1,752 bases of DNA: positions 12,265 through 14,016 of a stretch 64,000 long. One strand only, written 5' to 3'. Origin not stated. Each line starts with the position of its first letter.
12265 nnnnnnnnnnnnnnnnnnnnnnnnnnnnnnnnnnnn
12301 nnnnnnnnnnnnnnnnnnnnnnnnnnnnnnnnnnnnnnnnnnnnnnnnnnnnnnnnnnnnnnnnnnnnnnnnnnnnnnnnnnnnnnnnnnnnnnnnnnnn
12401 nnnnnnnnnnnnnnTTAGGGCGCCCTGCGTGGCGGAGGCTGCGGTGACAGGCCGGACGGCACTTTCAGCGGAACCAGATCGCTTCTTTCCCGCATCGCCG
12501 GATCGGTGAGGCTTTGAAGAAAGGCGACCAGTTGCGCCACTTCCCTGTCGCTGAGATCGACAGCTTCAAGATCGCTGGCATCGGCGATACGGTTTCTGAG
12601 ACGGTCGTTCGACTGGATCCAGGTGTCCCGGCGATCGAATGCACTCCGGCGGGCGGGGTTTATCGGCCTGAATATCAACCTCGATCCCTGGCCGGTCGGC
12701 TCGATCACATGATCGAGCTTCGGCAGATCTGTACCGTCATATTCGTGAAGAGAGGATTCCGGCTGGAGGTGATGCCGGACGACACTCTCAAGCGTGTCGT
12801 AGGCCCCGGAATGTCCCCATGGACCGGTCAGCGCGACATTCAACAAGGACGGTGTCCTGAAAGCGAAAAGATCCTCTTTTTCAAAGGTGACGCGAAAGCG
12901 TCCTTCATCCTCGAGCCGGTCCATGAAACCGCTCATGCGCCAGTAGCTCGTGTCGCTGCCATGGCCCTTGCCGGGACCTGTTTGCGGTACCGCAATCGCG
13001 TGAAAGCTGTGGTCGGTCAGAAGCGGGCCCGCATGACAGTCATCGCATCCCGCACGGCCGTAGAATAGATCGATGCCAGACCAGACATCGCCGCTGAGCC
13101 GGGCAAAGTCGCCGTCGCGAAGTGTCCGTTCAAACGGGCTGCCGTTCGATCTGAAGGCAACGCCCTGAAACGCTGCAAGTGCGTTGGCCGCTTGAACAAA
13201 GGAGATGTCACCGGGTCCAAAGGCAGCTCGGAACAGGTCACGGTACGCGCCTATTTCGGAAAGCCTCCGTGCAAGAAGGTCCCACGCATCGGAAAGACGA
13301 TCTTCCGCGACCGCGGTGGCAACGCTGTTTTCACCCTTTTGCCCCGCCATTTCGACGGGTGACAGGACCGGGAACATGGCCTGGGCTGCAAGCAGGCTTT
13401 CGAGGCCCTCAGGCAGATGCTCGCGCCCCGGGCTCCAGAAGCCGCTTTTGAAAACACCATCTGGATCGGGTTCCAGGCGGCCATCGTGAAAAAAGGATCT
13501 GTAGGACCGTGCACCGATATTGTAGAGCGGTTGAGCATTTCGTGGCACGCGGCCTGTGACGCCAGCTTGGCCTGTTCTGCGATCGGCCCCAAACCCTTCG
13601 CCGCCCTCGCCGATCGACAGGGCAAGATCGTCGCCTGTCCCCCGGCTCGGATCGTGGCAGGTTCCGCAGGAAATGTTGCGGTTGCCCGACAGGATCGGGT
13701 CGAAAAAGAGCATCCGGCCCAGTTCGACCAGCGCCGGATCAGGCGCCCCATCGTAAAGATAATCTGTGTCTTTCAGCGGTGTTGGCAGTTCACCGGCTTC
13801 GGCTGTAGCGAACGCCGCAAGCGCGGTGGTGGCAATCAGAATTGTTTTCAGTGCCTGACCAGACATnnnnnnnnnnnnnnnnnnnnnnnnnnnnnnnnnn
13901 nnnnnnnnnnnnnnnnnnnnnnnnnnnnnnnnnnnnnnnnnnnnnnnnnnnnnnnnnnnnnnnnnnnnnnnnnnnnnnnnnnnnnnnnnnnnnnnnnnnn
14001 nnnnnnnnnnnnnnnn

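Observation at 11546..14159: Three-gene secreted module: small peptide, di-heme MauG/bCcP-type enzyme, His/Trp-rich partner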

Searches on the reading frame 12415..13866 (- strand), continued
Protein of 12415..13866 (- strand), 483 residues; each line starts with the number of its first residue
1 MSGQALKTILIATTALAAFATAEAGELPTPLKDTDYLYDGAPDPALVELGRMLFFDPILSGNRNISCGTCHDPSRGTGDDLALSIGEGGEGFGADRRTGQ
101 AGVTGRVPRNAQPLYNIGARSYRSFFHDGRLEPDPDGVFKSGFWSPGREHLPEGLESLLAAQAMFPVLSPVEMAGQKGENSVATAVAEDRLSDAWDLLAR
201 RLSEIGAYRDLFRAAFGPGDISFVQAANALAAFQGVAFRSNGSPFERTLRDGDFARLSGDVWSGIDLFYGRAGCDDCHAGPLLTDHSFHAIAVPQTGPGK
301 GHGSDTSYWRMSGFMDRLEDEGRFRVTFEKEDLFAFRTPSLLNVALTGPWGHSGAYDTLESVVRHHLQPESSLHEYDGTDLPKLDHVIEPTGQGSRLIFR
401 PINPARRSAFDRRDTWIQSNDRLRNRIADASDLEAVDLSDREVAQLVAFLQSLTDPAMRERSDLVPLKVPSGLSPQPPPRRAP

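Call 73: find_homologous_proteins(query=L080:5364-5933:+, max_evalue=0.001)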
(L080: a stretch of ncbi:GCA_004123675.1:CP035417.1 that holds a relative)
Query L080:5364-5933:+ (189 aa): 413 proteins with E <= 0.001 among 593 candidates; the best 120 are listed.
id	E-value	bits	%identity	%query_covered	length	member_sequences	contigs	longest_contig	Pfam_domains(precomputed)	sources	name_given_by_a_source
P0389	5.3e-112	390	95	97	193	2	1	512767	-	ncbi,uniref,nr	ncbi:hypothetical protein [uncultured Tateyamaria sp.]|uniref:hypothetical protein n=1 Tax=unculture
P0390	2.9e-111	387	94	97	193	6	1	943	-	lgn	-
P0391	8.4e-111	386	95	97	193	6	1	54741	-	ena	-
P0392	6.7e-110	383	92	100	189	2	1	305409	-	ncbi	ncbi:hypothetical protein ACFMPD_02760 [Sedimentitalea sp. HM32M-2]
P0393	1.4e-109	382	91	100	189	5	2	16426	-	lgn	-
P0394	1.5e-108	378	90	100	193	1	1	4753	-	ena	-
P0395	7.6e-107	373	89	99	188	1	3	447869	-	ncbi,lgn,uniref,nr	ncbi:hypothetical protein MUY21_07825 [Aliiroseovarius sp. S2029]|uniref:hypothetical protein n=1 Ta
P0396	2.2e-106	371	90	97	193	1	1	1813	-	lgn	-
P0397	5.7e-105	367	88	100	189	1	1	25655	-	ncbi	-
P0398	7.3e-105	366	87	100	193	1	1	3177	-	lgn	-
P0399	3.6e-104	364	88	97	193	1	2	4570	-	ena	-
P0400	2.4e-102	358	84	99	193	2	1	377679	-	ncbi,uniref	ncbi:hypothetical protein [Roseovarius sp. 2305UL8-3]|uniref:hypothetical protein n=1 Tax=Roseovariu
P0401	2.3e-100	352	84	97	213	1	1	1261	-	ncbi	-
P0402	4.1e-95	334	81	97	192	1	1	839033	-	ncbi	-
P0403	6.1e-95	334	80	97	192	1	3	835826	-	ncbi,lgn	-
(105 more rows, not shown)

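Call 87: predict_structure(alignment_id=A2)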
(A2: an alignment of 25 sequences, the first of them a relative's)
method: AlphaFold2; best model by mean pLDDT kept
length: 189 residues; sequences in the alignment: 25
mean_pLDDT: 81.9   pTM: 0.76
mean pLDDT of the five models: 81.9, 81.7, 73.8, 72.3, 70.6
residues with pLDDT >= 90: 90; 70-90: 55; 50-70: 32; < 50: 12
segments of 3 or more residues with pLDDT < 50: 18-20, 183-189
pLDDT, mean of each block of 10 residues (from residue 1): 56 52 84 91 89 92 92 89 96 90 72 96 94 88 93 89 72 72 44
secondary structure, 60 per line:
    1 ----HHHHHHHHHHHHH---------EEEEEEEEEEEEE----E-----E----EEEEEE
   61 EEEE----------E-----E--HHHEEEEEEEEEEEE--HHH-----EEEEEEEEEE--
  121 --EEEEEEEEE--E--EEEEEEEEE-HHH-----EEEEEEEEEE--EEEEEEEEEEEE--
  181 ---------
elements in order: H5-17 E27-39 E55-64 E87-98 E109-118 E123-131 E137-145 E155-164 E167-178

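Call 89: fold_search(model_id=the predicted structure, library=pdb)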
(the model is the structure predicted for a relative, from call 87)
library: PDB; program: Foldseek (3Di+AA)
matches with E <= 10: 913; with E <= 0.001: 44
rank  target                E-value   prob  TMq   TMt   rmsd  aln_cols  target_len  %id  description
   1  4h69_E                1.0e-06  1.00  0.54  0.53   5.0       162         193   17  Crystal Structure of the Allene Oxide Cyclase 2 from Physcomitrella patens complexed with substrate analog (released 2012-10-17)
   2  4h69_A                1.5e-06  1.00  0.53  0.52  11.3       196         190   15  Crystal Structure of the Allene Oxide Cyclase 2 from Physcomitrella patens complexed with substrate analog (released 2012-10-17)
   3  4h6a_A                3.2e-06  1.00  0.54  0.52   8.0       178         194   15  Crystal Structure of the Allene Oxide Cyclase 2 from Physcomitrella patens (released 2012-10-17)
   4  4h69_D                6.8e-06  1.00  0.50  0.52   8.2       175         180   15  Crystal Structure of the Allene Oxide Cyclase 2 from Physcomitrella patens complexed with substrate analog (released 2012-10-17)
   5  4h6c_B                7.6e-06  1.00  0.53  0.56   4.7       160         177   18  Crystal Structure of the Allene Oxide Cyclase 1 from Physcomitrella patens (released 2012-10-17)
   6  4h69_F                9.4e-06  1.00  0.51  0.52   8.5       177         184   16  Crystal Structure of the Allene Oxide Cyclase 2 from Physcomitrella patens complexed with substrate analog (released 2012-10-17)
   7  6ood                  9.9e-06  1.00  0.55  0.66   3.5       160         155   16  Structure of the pterocarpan synthase dirigent protein PsPTS1 (released 2020-04-29)
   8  4h6c_F                9.9e-06  1.00  0.54  0.57   4.7       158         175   17  Crystal Structure of the Allene Oxide Cyclase 1 from Physcomitrella patens (released 2012-10-17)
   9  4h6c_C                1.0e-05  1.00  0.53  0.56   6.8       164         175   18  Crystal Structure of the Allene Oxide Cyclase 1 from Physcomitrella patens (released 2012-10-17)
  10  4h6c_L                1.3e-05  1.00  0.54  0.57   4.7       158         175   17  Crystal Structure of the Allene Oxide Cyclase 1 from Physcomitrella patens (released 2012-10-17)
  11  1z8k_A                1.9e-05  1.00  0.53  0.57   3.9       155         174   16  X-ray structure of allene oxide cyclase from Arabidopsis thaliana at3g25770 (released 2005-04-12)
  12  4h6b_A                2.0e-05  1.00  0.52  0.55   5.1       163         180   18  Structural basis for allene oxide cyclization in moss (released 2012-10-17)
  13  6ooc_E                2.4e-05  1.00  0.55  0.61   3.6       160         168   14  Structure of the pterocarpan synthase dirigent protein GePTS1 (released 2020-04-29)
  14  1zvc                  2.5e-05  1.00  0.47  0.52   4.7       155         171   17  X-ray structure of allene oxide cyclase from arabidopsis thaliana AT3G25760 (released 2005-06-14)
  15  7x80_A                2.5e-05  1.00  0.45  0.56   7.0       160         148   12  The crystal structure of PloI4-C16M/D46A/I137V (released 2023-02-08)
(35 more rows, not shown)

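Call 93: search_protein_families(library=ncbifam, proteins=[L080:7617-8360:+, L080:8439-9497:+], max_evalue=0.001)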
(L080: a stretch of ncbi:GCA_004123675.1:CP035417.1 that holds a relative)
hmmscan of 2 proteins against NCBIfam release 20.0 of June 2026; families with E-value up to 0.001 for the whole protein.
L080:7617-8360:+ (247 aa): 2 families
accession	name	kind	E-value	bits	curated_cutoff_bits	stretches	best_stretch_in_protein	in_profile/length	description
NF045656.1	MeththiolMtaseMddA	equivalog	6.6e-72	241.6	270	1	2-233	3-238/238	methanethiol S-methyltransferase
TIGR04571.1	LmtA_Leptospira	exception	0.00025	20.9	325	1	165-234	93-165/252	lipid A Kdo2 1-phosphate O-methyltransferase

L080:8439-9497:+ (352 aa): 51 families (the best 25 are shown)
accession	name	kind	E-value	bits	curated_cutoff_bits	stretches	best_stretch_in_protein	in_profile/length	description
NF040505.1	ArsO_flavin_mono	equivalog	5.3e-42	144.5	425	2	8-216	2-209/346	ArsO family NAD(P)H-dependent flavin-containing monooxygenase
TIGR04046.1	MSMEG_0569_nitr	hypoth_equivalog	3.3e-19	69.2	498.35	1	8-184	2-180/400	MSMEG_0569 family flavin-dependent oxidoreductase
NF058570.1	trimeth_mono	equivalog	2.7e-15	56.4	675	1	124-195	153-224/443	trimethylamine monooxygenase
TIGR03197.1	MnmC_Cterm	equivalog_domain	5.4e-12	45.5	174.2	1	9-43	2-36/400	FAD-dependent 5-carboxymethylaminomethyl-2-thiouridine(34) oxidoreductase MnmC1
NF005313.0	PRK06847.1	subfamily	4e-10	39.2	372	1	7-41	5-39/375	hypothetical protein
NF002480.1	PRK01747.1-1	equivalog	3.1e-09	35.8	540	1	7-43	249-285/645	bifunctional tRNA (5-methylaminomethyl-2-thiouridine)(34)-methyltransferase MnmC2/FAD-dependent 5-carboxymethylaminomethyl-2-thiouridine(34)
TIGR00275.1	TIGR00275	subfamily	1e-07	31.1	183.8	0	80-138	107-165/401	aminoacetone oxidase family FAD-binding enzyme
NF045765.1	PhenlGlyoxDHPadH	equivalog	2.9e-07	29.7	475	0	9-43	146-180/416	NADH-dependent phenylglyoxylate dehydrogenase subunit epsilon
TIGR02032.1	GG-red-SF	subfamily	1.4e-06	28.2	158.8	1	9-39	3-33/297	geranylgeranyl reductase family protein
TIGR01317.1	GOGAT_sm_gam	subfamily_domain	1.5e-06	27.4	447.7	1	7-192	144-310/485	glutamate synthase small subunit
TIGR03467.1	HpnE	equivalog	2.2e-06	27.2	283.05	1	9-40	1-32/430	hydroxysqualene dehydroxylase HpnE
TIGR03364.1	HpnW_proposed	hypoth_equivalog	4.8e-06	25.9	285.1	1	8-41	2-35/365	TIGR03364 family FAD-dependent oxidoreductase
NF033623.1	urate_HpxO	equivalog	4.8e-06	25.7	500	0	8-39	1-32/381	FAD-dependent urate hydroxylase HpxO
NF003437.0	PRK04965.1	equivalog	6.5e-06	25.4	392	0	7-41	142-176/378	NADH:flavorubredoxin reductase NorW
NF009410.0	PRK12771.1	subfamily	1.2e-05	24.1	516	1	8-41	140-173/566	NAD(P)-binding protein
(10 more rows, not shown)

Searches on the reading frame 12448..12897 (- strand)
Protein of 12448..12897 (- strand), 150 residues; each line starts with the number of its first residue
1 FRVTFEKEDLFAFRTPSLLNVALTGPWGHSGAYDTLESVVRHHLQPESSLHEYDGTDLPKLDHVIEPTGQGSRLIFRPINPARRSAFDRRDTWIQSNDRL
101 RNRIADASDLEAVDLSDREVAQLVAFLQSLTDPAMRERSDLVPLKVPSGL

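Call 65: search_solved_structures(query=window:12448-12897:-, max_evalue=10, show_alignments=5)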
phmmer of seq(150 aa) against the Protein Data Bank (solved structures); distinct sequences matched with E-value up to 10: 32.
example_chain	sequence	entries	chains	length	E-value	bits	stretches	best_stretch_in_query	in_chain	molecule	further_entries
6e1c_A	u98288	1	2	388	2e-07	34.7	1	1-41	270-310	Di-heme enzyme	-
3orv_A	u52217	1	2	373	0.00025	24.7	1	12-45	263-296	Methylamine utilization protein mauG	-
3o5c_A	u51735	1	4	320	0.00041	24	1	3-41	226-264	Cytochrome c551 peroxidase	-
3sjl_A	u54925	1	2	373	0.00083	23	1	12-42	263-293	Methylamine utilization protein mauG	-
3rn1_A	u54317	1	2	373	0.00087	22.9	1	12-42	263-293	Methylamine utilization protein MauG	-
3rn0_A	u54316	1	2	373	0.00087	22.9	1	12-42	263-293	Methylamine utilization protein MauG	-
3rlm_A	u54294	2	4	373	0.00087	22.9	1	12-42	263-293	Methylamine utilization protein MauG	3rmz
3svw_A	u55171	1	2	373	0.00087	22.9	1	12-42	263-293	Methylamine utilization protein MauG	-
3l4m_A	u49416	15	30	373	0.00087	22.9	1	12-42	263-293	Methylamine utilization protein mauG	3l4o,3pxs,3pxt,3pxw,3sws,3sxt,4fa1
3sle_A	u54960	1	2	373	0.00087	22.9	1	12-42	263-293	Methylamine utilization protein MauG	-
4y5r_A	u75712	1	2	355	0.00087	22.9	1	12-41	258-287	Methylamine utilization protein MauG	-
4o1q_A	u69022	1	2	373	0.00088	22.9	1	12-42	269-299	Methylamine utilization protein MauG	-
4l1q_A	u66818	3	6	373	0.00088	22.9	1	12-42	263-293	Methylamine utilization protein MauG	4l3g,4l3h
3hq7_A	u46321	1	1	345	0.0012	22.5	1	1-40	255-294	Cytochrome c551 peroxidase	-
3hq6_A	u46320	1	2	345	0.0012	22.5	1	1-40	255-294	Cytochrome c551 peroxidase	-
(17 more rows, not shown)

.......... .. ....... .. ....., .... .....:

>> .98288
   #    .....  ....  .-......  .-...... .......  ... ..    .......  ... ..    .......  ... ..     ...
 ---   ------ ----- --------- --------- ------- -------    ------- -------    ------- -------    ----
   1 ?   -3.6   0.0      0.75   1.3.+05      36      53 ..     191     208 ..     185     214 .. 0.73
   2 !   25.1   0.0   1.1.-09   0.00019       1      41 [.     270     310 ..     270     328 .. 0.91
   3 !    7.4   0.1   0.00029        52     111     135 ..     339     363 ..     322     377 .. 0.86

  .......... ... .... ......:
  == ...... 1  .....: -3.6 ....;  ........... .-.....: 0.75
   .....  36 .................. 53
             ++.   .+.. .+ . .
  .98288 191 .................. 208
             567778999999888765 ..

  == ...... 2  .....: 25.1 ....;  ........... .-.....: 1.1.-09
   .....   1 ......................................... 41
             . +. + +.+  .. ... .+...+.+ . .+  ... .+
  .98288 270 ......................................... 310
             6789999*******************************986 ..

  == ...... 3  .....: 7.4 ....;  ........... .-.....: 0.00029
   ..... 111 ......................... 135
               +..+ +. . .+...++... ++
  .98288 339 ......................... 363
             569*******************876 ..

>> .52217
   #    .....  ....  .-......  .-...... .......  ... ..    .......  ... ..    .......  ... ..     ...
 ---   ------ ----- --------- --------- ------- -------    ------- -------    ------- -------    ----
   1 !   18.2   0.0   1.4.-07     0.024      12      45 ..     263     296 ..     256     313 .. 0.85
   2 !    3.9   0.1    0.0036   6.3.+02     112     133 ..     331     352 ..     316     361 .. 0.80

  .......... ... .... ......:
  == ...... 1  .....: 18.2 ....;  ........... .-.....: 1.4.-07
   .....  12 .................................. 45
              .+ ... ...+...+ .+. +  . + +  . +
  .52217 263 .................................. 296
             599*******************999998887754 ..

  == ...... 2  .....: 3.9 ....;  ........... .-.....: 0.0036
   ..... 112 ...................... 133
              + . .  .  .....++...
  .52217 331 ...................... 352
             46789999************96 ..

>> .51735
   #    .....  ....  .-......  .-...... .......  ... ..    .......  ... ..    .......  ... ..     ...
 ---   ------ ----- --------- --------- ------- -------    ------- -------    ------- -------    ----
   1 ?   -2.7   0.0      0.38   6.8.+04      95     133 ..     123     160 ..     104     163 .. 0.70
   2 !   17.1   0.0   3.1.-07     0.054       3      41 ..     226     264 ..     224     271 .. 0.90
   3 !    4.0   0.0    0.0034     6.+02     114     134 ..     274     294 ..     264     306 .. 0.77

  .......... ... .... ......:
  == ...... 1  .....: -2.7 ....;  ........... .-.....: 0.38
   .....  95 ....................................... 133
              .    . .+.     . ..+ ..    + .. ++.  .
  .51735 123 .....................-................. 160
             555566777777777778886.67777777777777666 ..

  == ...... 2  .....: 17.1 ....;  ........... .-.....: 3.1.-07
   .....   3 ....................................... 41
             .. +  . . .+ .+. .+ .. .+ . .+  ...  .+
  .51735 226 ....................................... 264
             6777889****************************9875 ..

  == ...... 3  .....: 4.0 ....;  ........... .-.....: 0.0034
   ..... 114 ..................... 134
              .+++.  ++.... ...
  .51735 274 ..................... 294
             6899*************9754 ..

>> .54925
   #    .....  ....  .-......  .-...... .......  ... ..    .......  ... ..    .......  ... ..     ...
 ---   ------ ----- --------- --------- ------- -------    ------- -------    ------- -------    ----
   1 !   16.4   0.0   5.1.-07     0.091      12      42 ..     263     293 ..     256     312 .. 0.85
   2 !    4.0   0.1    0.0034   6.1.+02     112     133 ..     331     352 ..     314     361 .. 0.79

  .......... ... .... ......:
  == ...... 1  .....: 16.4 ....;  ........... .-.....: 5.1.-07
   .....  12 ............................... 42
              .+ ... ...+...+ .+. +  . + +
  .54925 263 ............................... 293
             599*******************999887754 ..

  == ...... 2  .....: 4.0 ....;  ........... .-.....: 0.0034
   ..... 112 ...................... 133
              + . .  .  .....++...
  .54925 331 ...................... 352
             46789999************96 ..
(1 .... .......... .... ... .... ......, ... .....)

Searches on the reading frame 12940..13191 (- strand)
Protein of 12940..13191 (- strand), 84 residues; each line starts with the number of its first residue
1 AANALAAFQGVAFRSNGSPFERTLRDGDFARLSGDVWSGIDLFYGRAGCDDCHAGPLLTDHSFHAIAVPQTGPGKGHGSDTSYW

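Call 97: search_solved_structures(query=window:12940-13191:-, max_evalue=10, show_alignments=5)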
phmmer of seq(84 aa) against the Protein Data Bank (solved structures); distinct sequences matched with E-value up to 10: 4.
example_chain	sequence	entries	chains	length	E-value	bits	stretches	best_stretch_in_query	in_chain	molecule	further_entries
1iqc_A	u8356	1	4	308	0.0015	22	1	4-68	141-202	di-heme peroxidase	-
3o5c_A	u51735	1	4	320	0.0024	21.4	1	3-63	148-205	Cytochrome c551 peroxidase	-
9qdt_A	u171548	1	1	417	0.045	17.3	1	3-68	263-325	Probable cytochrome c peroxidase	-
1nml_A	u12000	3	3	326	0.066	16.8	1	4-67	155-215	di-haem cytochrome c peroxidase | Cytochrome c peroxidase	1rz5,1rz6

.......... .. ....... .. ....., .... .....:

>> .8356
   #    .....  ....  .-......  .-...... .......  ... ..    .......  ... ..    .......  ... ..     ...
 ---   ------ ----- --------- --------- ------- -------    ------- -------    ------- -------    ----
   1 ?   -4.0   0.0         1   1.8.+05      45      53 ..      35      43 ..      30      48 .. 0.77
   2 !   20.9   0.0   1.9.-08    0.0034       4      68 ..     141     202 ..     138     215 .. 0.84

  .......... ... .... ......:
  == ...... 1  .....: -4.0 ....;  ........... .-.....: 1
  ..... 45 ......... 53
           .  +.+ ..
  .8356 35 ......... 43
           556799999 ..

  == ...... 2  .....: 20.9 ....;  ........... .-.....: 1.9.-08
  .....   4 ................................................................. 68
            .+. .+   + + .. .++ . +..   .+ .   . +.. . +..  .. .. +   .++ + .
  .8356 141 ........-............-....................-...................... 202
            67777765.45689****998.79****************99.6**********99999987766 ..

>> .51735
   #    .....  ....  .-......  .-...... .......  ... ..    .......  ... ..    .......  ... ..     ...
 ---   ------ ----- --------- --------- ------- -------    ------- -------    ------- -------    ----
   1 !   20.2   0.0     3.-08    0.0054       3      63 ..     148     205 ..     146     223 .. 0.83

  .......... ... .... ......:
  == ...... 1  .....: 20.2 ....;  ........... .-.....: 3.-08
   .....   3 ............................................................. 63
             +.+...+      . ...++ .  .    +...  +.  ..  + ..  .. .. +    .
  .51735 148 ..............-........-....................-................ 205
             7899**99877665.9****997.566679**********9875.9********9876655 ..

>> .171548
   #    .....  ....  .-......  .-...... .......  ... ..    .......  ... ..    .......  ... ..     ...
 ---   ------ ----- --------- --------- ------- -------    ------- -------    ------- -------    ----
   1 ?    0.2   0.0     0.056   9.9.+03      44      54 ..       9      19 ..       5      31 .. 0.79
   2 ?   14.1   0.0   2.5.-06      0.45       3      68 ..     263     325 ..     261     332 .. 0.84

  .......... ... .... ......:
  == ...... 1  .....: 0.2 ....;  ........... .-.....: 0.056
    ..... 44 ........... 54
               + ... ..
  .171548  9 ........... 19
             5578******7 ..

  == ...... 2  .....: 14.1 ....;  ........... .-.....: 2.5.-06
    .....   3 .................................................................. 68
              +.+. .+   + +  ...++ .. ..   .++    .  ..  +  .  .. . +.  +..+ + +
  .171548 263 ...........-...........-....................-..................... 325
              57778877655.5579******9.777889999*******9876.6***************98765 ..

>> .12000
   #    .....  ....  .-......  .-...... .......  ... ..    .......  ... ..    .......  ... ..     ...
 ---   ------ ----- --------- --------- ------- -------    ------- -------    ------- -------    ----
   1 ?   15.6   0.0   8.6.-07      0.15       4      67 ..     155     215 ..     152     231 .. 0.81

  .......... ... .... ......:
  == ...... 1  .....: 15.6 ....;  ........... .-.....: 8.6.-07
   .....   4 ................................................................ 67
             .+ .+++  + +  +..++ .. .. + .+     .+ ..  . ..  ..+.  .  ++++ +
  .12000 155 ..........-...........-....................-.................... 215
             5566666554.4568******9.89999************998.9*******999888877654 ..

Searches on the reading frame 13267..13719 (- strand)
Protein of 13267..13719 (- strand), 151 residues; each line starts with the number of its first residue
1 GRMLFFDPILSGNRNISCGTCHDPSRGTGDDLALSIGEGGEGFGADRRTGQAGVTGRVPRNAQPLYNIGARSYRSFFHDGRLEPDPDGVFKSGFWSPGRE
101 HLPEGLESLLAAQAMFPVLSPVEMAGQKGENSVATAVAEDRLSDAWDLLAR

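Call 66: search_solved_structures(query=window:13267-13719:-, max_evalue=10, show_alignments=5)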
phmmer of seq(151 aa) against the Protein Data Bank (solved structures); distinct sequences matched with E-value up to 10: 41.
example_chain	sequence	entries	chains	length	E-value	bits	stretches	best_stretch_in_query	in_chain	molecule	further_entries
4aal_A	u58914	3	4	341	1.9e-08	37.9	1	1-41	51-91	CYTOCHROME C551 PEROXIDASE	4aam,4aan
4aao_A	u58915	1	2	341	3.3e-08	37.1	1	1-41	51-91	CYTOCHROME C551 PEROXIDASE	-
3rlm_A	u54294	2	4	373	1e-07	35.5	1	1-60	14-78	Methylamine utilization protein MauG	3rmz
3rn1_A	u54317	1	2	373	1e-07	35.5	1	1-60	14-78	Methylamine utilization protein MauG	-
3rn0_A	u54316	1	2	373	1e-07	35.5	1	1-60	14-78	Methylamine utilization protein MauG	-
3orv_A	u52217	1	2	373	1e-07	35.5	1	1-60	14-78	Methylamine utilization protein mauG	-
3l4m_A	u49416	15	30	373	1e-07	35.5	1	1-60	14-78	Methylamine utilization protein mauG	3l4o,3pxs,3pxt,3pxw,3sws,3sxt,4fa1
4l1q_A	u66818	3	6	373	2.4e-07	34.3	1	1-60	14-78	Methylamine utilization protein MauG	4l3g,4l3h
4o1q_A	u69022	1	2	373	2.6e-07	34.2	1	1-60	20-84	Methylamine utilization protein MauG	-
3sjl_A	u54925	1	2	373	4.2e-07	33.5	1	1-60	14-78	Methylamine utilization protein mauG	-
4y5r_A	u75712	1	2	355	4.3e-07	33.5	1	1-60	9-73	Methylamine utilization protein MauG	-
3svw_A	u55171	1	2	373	4.9e-07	33.3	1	1-60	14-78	Methylamine utilization protein MauG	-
3sle_A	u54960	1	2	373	5.6e-07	33.1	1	1-61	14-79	Methylamine utilization protein MauG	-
1eb7_A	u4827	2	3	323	9.3e-07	32.4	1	1-41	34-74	CYTOCHROME C551 PEROXIDASE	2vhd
3hq9_A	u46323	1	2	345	1.7e-06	31.5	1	1-41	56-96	Cytochrome c551 peroxidase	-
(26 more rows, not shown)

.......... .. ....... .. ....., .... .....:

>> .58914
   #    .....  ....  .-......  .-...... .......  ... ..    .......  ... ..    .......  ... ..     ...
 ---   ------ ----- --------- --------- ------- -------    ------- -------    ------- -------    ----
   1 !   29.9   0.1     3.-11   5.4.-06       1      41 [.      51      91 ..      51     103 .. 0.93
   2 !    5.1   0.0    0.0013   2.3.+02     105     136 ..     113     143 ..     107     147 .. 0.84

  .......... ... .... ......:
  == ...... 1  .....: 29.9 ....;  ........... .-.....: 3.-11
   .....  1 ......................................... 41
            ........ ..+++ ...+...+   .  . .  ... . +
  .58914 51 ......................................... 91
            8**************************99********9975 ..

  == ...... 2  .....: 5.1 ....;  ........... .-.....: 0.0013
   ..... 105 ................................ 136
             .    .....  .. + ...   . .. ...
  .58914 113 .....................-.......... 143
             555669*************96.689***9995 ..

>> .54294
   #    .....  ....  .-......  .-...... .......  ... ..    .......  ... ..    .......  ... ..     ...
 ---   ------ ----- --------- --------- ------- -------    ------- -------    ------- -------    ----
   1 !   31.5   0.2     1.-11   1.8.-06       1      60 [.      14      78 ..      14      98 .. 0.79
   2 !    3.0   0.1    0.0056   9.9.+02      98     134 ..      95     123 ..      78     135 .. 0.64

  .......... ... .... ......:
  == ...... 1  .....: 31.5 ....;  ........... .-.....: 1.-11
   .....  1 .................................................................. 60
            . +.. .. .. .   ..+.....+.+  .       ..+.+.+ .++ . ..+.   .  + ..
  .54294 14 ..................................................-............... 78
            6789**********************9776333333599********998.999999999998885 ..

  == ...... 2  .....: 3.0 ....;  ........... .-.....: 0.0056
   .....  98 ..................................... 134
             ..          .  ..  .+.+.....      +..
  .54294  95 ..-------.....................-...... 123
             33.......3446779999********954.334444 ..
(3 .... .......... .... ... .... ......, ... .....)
